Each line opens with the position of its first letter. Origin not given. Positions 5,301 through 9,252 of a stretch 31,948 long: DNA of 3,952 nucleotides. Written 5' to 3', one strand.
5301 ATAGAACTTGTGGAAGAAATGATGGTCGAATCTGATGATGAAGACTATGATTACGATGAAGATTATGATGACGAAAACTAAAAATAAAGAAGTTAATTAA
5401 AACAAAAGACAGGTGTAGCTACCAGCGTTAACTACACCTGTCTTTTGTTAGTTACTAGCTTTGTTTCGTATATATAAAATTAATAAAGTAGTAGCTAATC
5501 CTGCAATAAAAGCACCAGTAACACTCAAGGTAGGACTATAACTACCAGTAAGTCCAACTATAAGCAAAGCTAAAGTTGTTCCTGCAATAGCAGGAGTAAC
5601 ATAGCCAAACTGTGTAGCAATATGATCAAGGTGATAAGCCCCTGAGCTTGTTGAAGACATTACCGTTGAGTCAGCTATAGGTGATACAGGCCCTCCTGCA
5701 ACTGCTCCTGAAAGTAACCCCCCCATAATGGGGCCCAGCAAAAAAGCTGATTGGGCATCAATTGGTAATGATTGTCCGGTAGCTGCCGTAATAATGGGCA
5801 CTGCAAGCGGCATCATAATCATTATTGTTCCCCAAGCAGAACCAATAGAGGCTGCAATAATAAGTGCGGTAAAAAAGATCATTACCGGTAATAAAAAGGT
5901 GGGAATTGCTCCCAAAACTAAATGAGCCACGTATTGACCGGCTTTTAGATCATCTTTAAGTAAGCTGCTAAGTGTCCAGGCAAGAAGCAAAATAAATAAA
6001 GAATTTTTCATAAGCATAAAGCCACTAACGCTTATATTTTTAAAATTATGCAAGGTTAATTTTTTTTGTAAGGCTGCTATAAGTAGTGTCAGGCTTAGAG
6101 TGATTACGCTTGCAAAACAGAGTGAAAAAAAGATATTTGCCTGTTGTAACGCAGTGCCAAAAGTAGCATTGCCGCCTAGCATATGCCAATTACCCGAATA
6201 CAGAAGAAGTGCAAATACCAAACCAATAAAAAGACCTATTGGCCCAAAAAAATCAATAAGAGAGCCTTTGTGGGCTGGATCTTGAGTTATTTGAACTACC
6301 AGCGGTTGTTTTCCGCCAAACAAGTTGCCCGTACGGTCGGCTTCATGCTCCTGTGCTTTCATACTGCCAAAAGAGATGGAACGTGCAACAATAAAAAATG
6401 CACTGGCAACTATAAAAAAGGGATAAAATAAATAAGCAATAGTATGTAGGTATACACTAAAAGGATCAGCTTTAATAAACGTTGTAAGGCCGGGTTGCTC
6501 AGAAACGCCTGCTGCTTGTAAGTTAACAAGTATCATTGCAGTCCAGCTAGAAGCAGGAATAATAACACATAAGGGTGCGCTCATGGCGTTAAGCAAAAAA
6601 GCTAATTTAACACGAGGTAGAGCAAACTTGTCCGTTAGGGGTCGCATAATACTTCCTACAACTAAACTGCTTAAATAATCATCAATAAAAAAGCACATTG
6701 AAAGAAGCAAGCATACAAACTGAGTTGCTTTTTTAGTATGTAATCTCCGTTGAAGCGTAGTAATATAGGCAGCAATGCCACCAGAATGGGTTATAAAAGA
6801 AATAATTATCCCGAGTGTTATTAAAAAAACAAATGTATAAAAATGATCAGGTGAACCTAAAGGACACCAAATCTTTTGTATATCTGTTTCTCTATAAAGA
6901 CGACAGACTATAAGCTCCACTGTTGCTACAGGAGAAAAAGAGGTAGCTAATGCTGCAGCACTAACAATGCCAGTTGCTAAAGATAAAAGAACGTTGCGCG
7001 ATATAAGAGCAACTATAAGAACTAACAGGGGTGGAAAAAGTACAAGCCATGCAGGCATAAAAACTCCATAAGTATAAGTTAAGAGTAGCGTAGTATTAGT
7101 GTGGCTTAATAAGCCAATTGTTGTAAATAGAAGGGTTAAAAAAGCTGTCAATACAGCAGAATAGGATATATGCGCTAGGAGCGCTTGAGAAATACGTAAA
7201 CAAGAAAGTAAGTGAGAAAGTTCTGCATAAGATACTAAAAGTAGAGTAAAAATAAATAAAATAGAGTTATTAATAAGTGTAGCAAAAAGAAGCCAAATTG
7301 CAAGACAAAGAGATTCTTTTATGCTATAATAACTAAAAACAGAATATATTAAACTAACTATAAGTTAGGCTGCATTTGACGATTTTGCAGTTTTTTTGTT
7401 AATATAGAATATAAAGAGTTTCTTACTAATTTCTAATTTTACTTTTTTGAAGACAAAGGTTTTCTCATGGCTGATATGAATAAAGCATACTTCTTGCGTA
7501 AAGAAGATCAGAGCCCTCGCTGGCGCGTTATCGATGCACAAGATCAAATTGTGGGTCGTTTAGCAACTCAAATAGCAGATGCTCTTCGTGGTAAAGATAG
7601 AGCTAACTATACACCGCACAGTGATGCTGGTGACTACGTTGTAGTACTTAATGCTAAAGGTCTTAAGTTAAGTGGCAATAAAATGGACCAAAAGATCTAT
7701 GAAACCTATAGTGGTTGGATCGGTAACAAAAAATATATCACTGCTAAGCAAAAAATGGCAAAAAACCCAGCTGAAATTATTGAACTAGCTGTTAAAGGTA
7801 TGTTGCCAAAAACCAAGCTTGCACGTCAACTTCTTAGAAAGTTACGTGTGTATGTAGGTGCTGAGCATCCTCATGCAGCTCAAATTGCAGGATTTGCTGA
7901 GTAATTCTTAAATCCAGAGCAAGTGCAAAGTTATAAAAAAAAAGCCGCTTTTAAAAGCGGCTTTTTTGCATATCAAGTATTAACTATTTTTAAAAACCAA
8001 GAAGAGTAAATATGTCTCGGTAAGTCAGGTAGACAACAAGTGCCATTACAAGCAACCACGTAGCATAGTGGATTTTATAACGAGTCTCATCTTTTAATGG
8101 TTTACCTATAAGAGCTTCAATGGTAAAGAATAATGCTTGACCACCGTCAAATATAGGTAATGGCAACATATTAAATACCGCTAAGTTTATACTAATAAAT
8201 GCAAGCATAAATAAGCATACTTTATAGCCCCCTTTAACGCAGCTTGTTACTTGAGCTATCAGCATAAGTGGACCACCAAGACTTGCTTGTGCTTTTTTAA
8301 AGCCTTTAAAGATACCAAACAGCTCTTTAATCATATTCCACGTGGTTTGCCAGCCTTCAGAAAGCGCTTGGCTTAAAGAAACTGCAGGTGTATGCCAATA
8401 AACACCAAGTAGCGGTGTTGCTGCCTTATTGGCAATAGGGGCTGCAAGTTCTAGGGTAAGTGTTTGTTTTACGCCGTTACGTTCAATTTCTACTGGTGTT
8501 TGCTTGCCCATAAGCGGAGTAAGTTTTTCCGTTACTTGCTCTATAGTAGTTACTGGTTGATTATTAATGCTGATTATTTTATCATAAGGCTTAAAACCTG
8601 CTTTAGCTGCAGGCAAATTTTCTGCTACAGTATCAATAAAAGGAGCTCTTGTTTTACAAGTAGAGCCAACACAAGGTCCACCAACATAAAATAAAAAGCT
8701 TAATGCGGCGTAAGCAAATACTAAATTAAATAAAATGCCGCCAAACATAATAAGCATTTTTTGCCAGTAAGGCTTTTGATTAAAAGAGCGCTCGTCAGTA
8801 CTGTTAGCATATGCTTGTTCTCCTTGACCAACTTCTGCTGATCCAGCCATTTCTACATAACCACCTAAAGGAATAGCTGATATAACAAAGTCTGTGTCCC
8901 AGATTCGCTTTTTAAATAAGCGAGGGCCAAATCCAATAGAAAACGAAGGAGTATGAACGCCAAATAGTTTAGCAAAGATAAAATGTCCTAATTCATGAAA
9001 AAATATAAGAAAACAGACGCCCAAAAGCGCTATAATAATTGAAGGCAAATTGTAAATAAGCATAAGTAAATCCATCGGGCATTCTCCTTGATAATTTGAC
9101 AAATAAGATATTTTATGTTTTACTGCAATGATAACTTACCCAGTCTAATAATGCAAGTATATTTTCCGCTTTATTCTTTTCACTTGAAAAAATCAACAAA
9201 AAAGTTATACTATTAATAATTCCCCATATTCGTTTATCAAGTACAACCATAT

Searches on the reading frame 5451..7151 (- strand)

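Call 57: search_protein_families(library=pfam, proteins=[window:5451-7151:-], max_evalue=0.001)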
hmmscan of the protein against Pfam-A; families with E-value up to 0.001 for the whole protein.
window:5451-7151:- (567 aa): 1 family
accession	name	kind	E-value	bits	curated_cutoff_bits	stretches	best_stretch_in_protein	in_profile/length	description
PF03553.21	Na_H_antiporter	-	3.5e-33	115.6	23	1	195-533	2-302/303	Na+/H+ antiporter family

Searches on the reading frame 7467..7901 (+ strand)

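Call 57: search_protein_families(library=pfam, proteins=[window:7467-7901:+], max_evalue=0.001)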
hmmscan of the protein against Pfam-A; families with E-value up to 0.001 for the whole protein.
window:7467-7901:+ (145 aa): 1 family
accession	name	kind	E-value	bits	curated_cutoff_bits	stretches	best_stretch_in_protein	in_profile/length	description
PF00572.24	Ribosomal_L13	-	1.3e-42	145.1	23.8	1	18-135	2-119/119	Ribosomal protein L13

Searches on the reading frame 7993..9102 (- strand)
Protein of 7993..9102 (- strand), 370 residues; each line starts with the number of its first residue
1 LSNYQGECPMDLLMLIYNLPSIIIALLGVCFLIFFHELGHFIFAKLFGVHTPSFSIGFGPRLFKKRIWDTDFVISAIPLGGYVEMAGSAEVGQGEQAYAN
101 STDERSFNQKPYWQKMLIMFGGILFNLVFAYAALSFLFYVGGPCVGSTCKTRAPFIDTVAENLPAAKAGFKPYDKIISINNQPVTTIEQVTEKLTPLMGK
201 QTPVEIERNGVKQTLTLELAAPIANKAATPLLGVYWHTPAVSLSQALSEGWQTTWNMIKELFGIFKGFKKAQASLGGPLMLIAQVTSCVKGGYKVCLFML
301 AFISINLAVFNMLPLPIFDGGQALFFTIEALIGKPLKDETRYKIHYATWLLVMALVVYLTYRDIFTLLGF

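Call 57: search_protein_families(library=pfam, proteins=[window:7993-9102:-], max_evalue=0.001)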
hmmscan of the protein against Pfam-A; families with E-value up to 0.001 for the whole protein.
window:7993-9102:- (370 aa): 4 families
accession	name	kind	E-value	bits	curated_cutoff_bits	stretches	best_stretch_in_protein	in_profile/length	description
PF02163.28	Peptidase_M50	-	1.6e-54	185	27.2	1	25-355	2-221/221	Peptidase family M50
PF13180.12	PDZ_2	-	4.2e-09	37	27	1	156-219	16-80/80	PDZ domain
PF17820.7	PDZ_6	-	9.7e-08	32.1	27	1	156-194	2-40/54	PDZ domain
PF00595.29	PDZ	-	2.9e-05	24.8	23.2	1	154-190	27-65/81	PDZ domain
